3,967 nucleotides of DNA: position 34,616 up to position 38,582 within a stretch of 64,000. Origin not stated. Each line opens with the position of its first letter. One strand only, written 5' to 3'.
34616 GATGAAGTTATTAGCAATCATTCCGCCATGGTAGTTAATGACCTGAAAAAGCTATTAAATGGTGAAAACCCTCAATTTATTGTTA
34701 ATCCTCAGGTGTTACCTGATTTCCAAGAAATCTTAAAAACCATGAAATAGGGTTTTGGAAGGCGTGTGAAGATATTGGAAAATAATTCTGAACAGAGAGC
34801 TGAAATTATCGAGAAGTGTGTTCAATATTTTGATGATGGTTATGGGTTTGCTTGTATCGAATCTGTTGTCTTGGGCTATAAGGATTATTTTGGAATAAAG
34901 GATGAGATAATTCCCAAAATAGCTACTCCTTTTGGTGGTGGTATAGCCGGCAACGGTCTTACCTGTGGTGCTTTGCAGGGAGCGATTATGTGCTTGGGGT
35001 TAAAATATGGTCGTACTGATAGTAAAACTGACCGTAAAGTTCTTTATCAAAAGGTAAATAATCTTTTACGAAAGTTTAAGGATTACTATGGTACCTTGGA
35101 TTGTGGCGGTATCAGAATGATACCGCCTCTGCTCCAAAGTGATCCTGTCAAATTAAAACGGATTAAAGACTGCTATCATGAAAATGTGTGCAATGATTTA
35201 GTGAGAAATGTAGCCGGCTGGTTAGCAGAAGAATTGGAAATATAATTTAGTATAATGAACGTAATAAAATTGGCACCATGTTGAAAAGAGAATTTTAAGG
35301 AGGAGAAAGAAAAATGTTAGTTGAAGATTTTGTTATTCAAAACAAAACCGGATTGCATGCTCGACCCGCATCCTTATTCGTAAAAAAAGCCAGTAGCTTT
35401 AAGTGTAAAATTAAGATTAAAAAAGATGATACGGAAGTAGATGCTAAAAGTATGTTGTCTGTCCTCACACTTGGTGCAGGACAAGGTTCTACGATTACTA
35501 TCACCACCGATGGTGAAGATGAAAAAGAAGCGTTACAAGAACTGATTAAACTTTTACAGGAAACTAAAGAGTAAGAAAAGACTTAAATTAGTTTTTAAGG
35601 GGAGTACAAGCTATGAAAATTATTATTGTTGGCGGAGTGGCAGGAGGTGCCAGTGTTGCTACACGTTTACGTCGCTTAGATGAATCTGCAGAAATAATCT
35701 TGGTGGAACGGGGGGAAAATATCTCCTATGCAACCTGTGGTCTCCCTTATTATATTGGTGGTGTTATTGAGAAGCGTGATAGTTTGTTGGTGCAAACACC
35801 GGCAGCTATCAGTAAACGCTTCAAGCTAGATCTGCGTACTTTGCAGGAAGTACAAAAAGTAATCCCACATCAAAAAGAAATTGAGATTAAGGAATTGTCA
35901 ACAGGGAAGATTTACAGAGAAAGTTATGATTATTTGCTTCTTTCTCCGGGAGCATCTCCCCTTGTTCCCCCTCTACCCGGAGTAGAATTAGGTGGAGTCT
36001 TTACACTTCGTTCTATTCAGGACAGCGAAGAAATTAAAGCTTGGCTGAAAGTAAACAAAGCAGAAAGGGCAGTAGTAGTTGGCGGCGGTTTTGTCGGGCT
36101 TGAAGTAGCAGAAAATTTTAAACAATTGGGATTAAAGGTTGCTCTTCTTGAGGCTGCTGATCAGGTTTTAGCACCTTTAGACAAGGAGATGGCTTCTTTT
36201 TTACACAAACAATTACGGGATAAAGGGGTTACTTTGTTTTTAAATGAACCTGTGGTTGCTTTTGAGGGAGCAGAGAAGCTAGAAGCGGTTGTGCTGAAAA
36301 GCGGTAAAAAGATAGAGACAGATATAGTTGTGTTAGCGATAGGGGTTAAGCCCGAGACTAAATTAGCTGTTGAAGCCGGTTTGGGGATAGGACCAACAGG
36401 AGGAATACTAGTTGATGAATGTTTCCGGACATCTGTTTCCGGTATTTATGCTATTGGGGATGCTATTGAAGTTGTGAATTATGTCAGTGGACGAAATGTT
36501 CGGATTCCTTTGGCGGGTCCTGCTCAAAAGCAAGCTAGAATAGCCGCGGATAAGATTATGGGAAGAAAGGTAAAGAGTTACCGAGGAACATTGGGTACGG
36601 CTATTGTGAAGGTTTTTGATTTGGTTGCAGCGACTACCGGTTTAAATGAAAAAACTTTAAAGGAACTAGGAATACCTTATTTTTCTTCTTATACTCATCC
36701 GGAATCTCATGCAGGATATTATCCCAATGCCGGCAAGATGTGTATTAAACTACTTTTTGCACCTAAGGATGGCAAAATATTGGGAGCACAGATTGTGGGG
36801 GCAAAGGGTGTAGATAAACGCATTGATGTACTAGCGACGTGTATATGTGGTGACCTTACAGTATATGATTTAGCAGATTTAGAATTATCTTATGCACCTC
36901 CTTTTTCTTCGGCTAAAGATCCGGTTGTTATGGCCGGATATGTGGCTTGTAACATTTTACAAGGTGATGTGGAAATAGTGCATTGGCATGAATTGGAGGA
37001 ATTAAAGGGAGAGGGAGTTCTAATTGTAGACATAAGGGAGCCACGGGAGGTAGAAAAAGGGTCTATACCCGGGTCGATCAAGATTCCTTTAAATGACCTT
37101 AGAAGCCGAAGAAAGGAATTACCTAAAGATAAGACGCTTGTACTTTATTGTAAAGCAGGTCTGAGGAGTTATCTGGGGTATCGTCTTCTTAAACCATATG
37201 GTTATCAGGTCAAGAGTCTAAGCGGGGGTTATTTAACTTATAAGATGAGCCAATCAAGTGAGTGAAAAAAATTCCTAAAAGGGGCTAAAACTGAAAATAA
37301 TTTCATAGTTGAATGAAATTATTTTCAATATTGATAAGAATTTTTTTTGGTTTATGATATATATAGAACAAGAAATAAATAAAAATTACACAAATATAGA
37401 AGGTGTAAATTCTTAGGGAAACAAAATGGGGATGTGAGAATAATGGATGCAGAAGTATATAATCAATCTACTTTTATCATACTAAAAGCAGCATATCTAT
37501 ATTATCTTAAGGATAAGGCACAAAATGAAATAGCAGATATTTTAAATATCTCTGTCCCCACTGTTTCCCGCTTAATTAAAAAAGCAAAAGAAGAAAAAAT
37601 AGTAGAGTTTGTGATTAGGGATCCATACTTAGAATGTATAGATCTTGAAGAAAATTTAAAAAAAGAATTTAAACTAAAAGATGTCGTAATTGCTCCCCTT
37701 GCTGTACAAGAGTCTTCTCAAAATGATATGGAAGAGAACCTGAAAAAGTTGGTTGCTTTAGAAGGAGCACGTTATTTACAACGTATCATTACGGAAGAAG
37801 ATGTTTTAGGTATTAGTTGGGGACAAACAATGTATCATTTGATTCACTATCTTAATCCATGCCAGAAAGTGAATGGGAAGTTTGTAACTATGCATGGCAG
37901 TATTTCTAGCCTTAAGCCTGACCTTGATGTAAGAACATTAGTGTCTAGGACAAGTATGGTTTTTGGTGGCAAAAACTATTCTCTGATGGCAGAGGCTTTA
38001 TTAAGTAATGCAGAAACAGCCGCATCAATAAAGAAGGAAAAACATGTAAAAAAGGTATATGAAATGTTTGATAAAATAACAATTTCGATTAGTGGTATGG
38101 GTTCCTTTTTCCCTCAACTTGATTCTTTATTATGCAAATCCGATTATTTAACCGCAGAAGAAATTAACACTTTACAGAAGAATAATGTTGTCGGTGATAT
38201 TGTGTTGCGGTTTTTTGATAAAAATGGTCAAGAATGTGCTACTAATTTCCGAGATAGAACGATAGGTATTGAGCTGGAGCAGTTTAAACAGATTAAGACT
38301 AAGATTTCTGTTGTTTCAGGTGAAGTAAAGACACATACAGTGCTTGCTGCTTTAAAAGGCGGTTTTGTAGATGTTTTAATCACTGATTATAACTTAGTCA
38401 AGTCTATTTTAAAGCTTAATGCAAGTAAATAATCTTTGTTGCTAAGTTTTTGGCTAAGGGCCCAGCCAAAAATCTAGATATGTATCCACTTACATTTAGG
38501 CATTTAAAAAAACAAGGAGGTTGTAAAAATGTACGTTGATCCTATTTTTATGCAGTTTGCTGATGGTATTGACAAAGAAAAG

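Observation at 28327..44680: RuBisCO-like protein inside a sigma-54-driven Gat-family PTS cluster with a private EI, two HPr copies and thiol/sulfur-redox proteins: candidate undescribed catabolic pathway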

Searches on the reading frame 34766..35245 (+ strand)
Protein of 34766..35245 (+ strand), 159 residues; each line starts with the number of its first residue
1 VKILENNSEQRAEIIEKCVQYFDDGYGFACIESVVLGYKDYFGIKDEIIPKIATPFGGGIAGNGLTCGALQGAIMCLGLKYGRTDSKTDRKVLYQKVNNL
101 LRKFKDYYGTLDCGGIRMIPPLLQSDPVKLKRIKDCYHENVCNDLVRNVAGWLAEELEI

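Call 4: search_protein_families(library=pfam, proteins=[window:34766-35245:+])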
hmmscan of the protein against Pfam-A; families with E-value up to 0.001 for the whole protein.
window:34766-35245:+ (159 aa): 1 family
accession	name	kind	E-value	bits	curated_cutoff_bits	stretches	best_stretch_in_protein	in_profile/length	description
PF09719.15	C_GCAxxG_C_C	-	1.6e-25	89.9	27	1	28-155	1-117/118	Putative redox-active protein (C_GCAxxG_C_C)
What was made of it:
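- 34766..35245 (+): C_GCAxxG_C_C protein. PF09719, E = 1.6e-25 (call 4).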

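Call 16: search_protein_families(library=ncbifam, proteins=[window:34766-35245:+], max_evalue=0.00001)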
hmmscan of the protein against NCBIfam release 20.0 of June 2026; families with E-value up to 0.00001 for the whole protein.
window:34766-35245:+ (159 aa): 3 families
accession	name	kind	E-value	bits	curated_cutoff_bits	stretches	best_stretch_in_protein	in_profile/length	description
TIGR01909.1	C_GCAxxG_C_C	subfamily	1.5e-17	63.8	47.4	1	29-154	2-117/120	C-GCAxxG-C-C family (seleno)protein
NF045501.1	HUGP_GUXX-star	exception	8.6e-10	38.5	325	1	16-149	12-147/236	HUGP/GUXX-star fusion selenoprotein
NF045669.1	DVU1555_fam_CGA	exception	2e-07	30.8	103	1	47-118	33-109/140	DVU_1555 family C-GCAxxG-C-C protein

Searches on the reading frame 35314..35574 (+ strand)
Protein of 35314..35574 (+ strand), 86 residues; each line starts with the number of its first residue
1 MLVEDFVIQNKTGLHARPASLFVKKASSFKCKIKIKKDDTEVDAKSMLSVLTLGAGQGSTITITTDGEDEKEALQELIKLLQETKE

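Call 5: search_protein_families(library=pfam, proteins=[window:35314-35574:+])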
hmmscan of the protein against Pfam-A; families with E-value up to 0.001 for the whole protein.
window:35314-35574:+ (86 aa): 1 family
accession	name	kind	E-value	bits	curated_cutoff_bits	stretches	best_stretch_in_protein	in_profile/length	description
PF00381.24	PTS-HPr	-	3.9e-32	110.6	23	1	5-82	4-80/81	PTS HPr component phosphorylation site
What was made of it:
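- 35314..35574 (+): HPr copy 1 (His15 and Ser46 present). PF00381, E = 3.9e-32 (call 5).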

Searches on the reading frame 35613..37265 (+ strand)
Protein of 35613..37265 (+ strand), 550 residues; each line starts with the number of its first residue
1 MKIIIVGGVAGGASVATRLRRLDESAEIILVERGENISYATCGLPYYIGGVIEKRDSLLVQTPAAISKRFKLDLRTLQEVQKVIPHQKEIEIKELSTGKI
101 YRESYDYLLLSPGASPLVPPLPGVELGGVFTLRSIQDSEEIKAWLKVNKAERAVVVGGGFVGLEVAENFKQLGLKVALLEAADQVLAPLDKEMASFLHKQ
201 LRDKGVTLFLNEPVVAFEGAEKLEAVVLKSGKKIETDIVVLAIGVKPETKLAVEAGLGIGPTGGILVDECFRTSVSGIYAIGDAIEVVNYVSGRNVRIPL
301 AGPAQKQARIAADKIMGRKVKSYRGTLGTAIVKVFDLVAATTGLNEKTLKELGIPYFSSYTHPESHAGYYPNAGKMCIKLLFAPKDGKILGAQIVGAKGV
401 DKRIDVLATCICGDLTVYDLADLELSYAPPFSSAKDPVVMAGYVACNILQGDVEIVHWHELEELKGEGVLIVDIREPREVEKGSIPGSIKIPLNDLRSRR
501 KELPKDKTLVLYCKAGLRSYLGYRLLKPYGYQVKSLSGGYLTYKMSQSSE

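Call 5: search_protein_families(library=pfam, proteins=[window:35613-37265:+])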
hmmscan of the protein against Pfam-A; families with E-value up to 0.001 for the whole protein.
window:35613-37265:+ (550 aa): 10 families
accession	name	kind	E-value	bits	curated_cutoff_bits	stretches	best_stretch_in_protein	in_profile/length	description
PF07992.20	Pyr_redox_2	-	1.9e-63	215.1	26.1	1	1-308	1-291/291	Pyridine nucleotide-disulphide oxidoreductase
PF00070.33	Pyr_redox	-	3.5e-20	72.7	22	1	152-230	1-81/82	Pyridine nucleotide-disulphide oxidoreductase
PF00581.25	Rhodanese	-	2.8e-16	60.3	22.2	1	460-544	4-100/102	Rhodanese-like domain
PF02852.28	Pyr_redox_dim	-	2.6e-15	57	25.3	1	330-434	2-105/110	Pyridine nucleotide-disulphide oxidoreductase, dimerisation domain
PF01266.30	DAO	-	2.2e-09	37.8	27.9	0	153-184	2-33/353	FAD dependent oxidoreductase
PF13738.12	Pyr_redox_3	-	3.9e-08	33.4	30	1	65-282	89-305/305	Pyridine nucleotide-disulphide oxidoreductase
PF05834.18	Lycopene_cycl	-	2.6e-05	23.9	23.4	0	154-188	3-39/380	Lycopene cyclase protein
PF13450.12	NAD_binding_8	-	7e-05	23.5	21.9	0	155-184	1-30/68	NAD(P)-binding Rossmann-like domain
PF03486.20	HI0933_like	-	8.7e-05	22.5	50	0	152-185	2-35/244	HI0933-like protein Rossmann domain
PF13454.12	NAD_binding_9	-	0.00034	21.1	21.8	0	200-245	109-154/155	FAD-NAD(P)-binding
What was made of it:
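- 35613..37265 (+): CoA-disulfide reductase-like flavoprotein fused to rhodanese. A lineage-specific insertion, not part of the conserved core. Pyr_redox_2, Pyr_redox_dim and Rhodanese (call 5).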

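Call 16: search_protein_families(library=ncbifam, proteins=[window:35613-37265:+], max_evalue=0.00001)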
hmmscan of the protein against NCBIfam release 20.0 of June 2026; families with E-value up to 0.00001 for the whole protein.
window:35613-37265:+ (550 aa): 53 families (the best 25 are shown)
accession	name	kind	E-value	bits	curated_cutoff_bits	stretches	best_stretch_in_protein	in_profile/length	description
TIGR03385.1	CoA_CoA_reduc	equivalog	3.6e-151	503.9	578.8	1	2-442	1-439/439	CoA-disulfide reductase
NF007123.0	PRK09564.1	equivalog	5.4e-122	407.7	458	1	1-445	1-443/444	CoA-disulfide reductase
NF010037.0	PRK13512.1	equivalog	2.7e-110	369.3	394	1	1-445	2-437/438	CoA-disulfide reductase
NF046103.1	NOXase_Strep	equivalog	2.4e-68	231.1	600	1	2-443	1-439/442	H2O-forming NADH oxidase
NF045765.1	PhenlGlyoxDHPadH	equivalog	4.1e-51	174.2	475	1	3-343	5-336/416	NADH-dependent phenylglyoxylate dehydrogenase subunit epsilon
TIGR02374.1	nitri_red_nirB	equivalog_domain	2.5e-49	168.4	578.35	1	23-337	23-323/794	nitrite reductase large subunit NirB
NF003437.0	PRK04965.1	equivalog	1.2e-45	156.2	392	1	2-320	4-304/378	NADH:flavorubredoxin reductase NorW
NF042949.2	3PPDioc_HcaD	equivalog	4.1e-44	150.9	450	1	2-321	3-311/386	3-phenylpropionate/cinnamic acid dioxygenase ferredoxin--NAD(+) reductase subunit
TIGR01350.1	lipoamide_DH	equivalog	1.1e-39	136.4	408.8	1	86-421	115-434/461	dihydrolipoyl dehydrogenase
NF004943.0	PRK06292.2-1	equivalog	9.1e-38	130.2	432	1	76-424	105-438/456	dihydrolipoyl dehydrogenase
NF003585.0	PRK05249.1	equivalog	3.5e-36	124.8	465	1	86-398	121-415/464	Si-specific NAD(P)(+) transhydrogenase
TIGR02053.1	MerA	equivalog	1.7e-35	123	454.45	1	87-427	116-439/465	mercury(II) reductase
NF007286.0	PRK09754.1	equivalog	1.9e-35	122.4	447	1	3-318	6-309/400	phenylpropionate dioxygenase ferredoxin reductase subunit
NF011565.0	PRK14989.1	subfamily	4.8e-33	114.2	883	1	93-337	92-328/847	nitrite reductase large subunit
NF041682.1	ant_diox_AndAa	equivalog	6.5e-33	114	650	1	3-319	6-313/406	anthranilate 1,2-dioxygenase system ferredoxin--NAD(+) reductase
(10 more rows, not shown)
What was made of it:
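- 35613..37265 (+): TIGR03385 scores 504 bits against a 579-bit cut-off (call 16).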

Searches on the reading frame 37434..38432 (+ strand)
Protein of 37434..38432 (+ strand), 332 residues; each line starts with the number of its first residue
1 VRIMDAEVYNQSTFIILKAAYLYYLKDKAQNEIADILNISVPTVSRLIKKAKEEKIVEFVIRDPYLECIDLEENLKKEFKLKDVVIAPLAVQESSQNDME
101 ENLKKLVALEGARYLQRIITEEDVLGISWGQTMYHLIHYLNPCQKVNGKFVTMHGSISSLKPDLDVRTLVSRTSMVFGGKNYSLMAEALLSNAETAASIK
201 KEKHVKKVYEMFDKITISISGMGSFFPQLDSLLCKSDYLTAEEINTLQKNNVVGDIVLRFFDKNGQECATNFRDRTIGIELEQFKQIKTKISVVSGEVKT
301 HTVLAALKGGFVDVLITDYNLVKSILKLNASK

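Call 5: search_protein_families(library=pfam, proteins=[window:37434-38432:+])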
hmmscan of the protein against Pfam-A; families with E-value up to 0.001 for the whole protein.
window:37434-38432:+ (332 aa): 6 families
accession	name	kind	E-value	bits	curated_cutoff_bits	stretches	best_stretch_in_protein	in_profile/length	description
PF04198.19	Sugar-bind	-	2.5e-62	210.9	27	1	64-327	2-257/257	Putative sugar-binding domain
PF04545.22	Sigma70_r4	-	5.2e-05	23.1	24.1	1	21-51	14-44/50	Sigma-70, region 4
PF13412.12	HTH_24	-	5.6e-05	23.1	21.9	1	30-58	20-48/48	Winged helix-turn-helix DNA-binding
PF08281.18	Sigma70_r4_2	-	8.1e-05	22.6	25.7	1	22-53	21-52/54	Sigma-70, region 4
PF13545.12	HTH_Crp_2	-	0.00015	22.1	27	1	30-71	25-64/70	Crp-like helix-turn-helix domain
PF12802.13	MarR_2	-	0.00032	21.3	27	1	22-60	14-53/61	MarR family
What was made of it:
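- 37434..38432 (+): SorC/DeoR-type sugar-phosphate-binding regulator. PF04198, E = 2.5e-62 (call 5).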

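Call 16: search_protein_families(library=ncbifam, proteins=[window:37434-38432:+], max_evalue=0.00001)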
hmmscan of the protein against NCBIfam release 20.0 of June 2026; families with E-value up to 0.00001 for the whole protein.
window:37434-38432:+ (332 aa): 3 families
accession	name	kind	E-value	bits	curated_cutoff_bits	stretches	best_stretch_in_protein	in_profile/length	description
NF053881.1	TransRegDeoRBac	equivalog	1e-68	231.8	420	1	15-326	8-310/311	DNA-binding transcriptional repressor DeoR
NF011947.0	PRK15418.1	equivalog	8.4e-38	130.3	486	1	17-328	20-317/319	transcriptional regulator LsrR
TIGR02937.1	sigma70-ECF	superfamily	6.2e-06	25.9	42.9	0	21-53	127-159/165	sigma-70 family RNA polymerase sigma factor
